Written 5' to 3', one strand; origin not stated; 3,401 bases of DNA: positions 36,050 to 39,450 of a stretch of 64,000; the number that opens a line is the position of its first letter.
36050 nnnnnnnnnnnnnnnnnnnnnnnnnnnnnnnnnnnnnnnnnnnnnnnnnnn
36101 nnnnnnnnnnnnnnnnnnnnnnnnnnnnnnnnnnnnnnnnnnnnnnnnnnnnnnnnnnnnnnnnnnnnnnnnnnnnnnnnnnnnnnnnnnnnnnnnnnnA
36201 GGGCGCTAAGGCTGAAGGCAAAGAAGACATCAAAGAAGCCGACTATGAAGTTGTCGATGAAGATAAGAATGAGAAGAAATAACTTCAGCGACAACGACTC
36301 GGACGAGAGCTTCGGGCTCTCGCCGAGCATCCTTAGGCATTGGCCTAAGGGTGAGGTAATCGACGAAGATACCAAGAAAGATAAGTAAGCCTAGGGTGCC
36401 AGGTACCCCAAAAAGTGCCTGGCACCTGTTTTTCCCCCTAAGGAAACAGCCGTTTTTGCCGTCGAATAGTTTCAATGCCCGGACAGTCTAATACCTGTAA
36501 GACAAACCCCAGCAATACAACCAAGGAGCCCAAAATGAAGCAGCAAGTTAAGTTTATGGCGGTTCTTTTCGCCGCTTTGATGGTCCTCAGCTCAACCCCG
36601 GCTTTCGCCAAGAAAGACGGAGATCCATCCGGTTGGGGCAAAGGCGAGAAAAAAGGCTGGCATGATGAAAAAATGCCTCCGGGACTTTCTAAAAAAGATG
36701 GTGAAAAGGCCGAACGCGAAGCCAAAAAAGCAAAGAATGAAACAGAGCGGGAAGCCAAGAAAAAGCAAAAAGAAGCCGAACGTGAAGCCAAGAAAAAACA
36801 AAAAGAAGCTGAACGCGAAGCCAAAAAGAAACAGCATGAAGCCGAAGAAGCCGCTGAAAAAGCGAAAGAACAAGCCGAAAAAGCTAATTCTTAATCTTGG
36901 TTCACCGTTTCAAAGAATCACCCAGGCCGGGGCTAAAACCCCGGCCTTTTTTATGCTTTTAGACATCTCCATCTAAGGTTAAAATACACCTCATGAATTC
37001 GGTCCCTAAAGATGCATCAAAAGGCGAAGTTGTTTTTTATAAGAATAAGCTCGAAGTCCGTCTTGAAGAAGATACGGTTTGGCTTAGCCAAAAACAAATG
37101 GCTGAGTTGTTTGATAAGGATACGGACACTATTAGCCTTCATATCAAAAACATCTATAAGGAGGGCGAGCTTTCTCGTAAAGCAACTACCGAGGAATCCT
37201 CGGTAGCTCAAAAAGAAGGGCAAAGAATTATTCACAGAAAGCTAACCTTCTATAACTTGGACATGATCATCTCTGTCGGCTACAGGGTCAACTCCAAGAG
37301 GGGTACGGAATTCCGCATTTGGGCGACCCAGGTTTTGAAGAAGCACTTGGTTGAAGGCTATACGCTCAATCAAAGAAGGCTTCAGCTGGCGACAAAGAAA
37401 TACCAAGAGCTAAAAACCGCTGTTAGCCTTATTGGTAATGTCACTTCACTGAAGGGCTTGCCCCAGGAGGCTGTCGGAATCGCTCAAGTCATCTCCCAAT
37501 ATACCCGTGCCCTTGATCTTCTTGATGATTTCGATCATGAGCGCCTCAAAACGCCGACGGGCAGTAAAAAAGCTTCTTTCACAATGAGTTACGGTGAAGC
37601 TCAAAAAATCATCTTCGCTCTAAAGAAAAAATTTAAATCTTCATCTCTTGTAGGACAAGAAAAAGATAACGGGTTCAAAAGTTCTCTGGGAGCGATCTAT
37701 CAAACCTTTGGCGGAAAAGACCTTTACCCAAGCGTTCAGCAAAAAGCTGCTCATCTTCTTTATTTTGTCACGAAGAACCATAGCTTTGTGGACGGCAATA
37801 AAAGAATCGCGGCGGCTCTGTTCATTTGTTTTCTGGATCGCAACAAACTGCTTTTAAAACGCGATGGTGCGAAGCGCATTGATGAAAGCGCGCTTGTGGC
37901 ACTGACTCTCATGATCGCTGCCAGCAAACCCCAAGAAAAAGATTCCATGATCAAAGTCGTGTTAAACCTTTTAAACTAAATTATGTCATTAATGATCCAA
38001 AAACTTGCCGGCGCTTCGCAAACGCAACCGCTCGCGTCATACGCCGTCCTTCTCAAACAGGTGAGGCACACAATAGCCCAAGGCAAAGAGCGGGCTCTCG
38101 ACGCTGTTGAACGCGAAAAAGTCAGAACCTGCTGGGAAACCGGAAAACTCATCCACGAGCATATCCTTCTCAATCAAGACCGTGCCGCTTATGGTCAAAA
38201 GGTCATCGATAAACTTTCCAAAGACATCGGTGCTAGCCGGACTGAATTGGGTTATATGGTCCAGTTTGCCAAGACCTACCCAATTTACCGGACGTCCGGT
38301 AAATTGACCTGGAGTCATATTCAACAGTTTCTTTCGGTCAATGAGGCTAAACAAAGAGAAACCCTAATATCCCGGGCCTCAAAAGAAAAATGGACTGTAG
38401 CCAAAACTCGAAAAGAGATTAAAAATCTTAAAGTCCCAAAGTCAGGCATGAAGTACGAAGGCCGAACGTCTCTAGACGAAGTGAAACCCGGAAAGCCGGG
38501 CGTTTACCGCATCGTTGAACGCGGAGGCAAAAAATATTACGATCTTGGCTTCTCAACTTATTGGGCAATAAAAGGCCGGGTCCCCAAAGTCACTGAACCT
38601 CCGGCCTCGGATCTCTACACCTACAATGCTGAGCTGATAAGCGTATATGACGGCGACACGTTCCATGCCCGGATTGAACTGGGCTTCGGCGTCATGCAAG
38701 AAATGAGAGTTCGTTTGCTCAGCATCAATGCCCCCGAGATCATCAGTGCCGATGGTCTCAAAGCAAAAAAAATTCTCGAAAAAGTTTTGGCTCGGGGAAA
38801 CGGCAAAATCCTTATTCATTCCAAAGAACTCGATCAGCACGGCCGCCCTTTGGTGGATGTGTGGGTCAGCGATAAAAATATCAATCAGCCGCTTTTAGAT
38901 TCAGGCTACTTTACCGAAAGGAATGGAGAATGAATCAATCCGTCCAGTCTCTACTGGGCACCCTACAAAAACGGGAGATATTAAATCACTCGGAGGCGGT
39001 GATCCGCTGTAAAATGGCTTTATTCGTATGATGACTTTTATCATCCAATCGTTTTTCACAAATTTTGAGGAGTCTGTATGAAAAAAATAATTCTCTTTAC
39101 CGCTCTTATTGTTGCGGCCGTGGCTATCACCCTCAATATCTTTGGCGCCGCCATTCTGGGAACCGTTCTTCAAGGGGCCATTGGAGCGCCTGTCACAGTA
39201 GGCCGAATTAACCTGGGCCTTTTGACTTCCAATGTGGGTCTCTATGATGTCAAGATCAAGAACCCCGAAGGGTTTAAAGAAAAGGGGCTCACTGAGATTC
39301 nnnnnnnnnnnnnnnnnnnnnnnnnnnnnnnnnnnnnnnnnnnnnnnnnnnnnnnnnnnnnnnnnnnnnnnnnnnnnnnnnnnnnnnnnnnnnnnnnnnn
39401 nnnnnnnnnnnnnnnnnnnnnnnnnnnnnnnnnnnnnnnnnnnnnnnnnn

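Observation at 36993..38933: Accessory two-gene module: RhuM/Doc-type Fic protein plus DUF1016-N::SNase nuclease (candidate toxin/defence pair)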

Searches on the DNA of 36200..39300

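Call 75: search_rna_families(source=window, start=36200, end=39300, threshold=evalue, max_evalue=1)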
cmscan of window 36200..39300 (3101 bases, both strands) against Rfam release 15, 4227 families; matches with E-value up to 1: 4.
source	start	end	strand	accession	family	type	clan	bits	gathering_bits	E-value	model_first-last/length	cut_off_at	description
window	36822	36974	-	RF00690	MIR408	Gene; miRNA;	-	20.4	64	0.11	1-126/126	no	MIR408 microRNA precursor family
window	36902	36979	-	RF02621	BSnc120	Gene; sRNA;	-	19.7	114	0.55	1-88/88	no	Brucella sRNA 120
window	36842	36966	+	RF02225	sX6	Gene; sRNA;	-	18.6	40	0.059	1-342/342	no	Proteobacterial sRNA sX6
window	36888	36952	+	RF02784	SorX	Gene; sRNA;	-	18.1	46.6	0.53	1-73/73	no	Singlet oxygen resistance RNA X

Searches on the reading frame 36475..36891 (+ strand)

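Call 3: search_protein_families(library=pfam, proteins=[window:36475-36891:+], max_evalue=0.1)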
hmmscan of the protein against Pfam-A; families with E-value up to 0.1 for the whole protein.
window:36475-36891:+ (139 aa): 2 families
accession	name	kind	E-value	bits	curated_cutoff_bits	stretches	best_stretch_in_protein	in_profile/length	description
PF03666.18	NPR3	-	0.081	12.2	27.5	1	40-131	33-113/456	Nitrogen Permease regulator of amino acid transport activity 3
PF05262.16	Borrelia_P83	-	0.093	11.6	33.6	1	72-131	279-341/489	Borrelia P83/100 protein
